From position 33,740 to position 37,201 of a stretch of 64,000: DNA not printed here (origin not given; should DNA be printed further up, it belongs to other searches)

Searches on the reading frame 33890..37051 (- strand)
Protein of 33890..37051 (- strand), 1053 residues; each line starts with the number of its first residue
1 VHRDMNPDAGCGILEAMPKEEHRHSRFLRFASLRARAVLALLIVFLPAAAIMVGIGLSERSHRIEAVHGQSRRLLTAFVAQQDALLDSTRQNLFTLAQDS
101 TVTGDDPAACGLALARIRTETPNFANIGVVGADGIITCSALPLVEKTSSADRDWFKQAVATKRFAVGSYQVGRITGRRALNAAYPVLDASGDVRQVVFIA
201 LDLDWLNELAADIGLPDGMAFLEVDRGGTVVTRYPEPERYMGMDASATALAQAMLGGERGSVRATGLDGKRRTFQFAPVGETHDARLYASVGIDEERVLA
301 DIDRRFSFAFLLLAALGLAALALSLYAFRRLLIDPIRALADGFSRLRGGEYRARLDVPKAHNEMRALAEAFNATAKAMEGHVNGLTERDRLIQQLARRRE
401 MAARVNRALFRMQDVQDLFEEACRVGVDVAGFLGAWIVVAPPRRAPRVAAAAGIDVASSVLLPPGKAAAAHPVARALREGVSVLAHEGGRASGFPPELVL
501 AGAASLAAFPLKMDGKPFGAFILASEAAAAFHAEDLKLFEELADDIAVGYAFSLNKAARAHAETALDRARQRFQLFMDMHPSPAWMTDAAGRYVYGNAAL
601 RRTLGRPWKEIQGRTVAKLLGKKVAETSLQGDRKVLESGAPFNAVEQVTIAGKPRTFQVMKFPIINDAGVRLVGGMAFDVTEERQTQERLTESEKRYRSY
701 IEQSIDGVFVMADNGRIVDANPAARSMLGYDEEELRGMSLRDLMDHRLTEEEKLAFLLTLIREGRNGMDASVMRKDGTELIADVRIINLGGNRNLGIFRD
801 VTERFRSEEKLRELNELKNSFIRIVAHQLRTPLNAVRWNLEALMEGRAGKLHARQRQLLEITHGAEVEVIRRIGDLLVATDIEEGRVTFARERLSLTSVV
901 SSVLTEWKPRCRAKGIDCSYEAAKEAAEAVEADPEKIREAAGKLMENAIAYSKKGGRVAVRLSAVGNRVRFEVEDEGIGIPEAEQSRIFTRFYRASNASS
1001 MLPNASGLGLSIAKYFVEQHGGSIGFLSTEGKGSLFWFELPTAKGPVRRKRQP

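Call 82: search_protein_families(library=pfam, proteins=[window:33890-37051:-], max_evalue=0.1)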
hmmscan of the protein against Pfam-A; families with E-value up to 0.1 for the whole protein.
window:33890-37051:- (1053 aa): 15 families
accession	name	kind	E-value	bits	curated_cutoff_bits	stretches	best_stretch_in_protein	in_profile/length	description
PF08448.16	PAS_4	-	3.8e-25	88.7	23.1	2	581-685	5-110/110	PAS fold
PF02518.31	HATPase_c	-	7.1e-25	88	26.4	1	933-1043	2-110/111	Histidine kinase-, DNA gyrase B-, and HSP90-like ATPase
PF13426.13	PAS_9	-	1.5e-22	80.3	27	2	706-803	2-103/103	PAS domain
PF00989.32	PAS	-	4e-21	75.6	22.6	2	696-792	2-99/113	PAS fold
PF02743.24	dCache_1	-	5.8e-17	62.5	45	1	65-281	5-232/240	Cache domain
PF13188.13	PAS_8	-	4.4e-14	52.2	21.8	1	696-748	2-51/65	PAS domain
PF13185.12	GAF_2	-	1.2e-12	48.7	28.6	1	413-548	2-133/136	GAF domain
PF00512.31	HisKA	-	3.6e-09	37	26.9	1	818-885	2-66/66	His Kinase A (phospho-acceptor) domain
PF00672.30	HAMP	-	1.7e-08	35.1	25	1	328-378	2-51/53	HAMP domain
PF01590.32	GAF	-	3.1e-06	28.2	22.4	1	448-548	35-131/133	GAF domain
PF12860.13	PAS_7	-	0.00049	20.7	27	1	706-809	6-115/115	PAS fold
PF13492.12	GAF_3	-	0.00069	20.5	27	1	414-547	1-124/129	GAF domain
PF13581.12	HATPase_c_2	-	0.0026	18.2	27.4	1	927-1018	22-110/127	Histidine kinase-like ATPase domain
PF08447.18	PAS_3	-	0.074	13.8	25.6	0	718-754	2-40/89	PAS fold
PF24820.1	Diguanyl_cycl_sensor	-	0.1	13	28.1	0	702-750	3-51/109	Diguanylate cyclase-like sensor domain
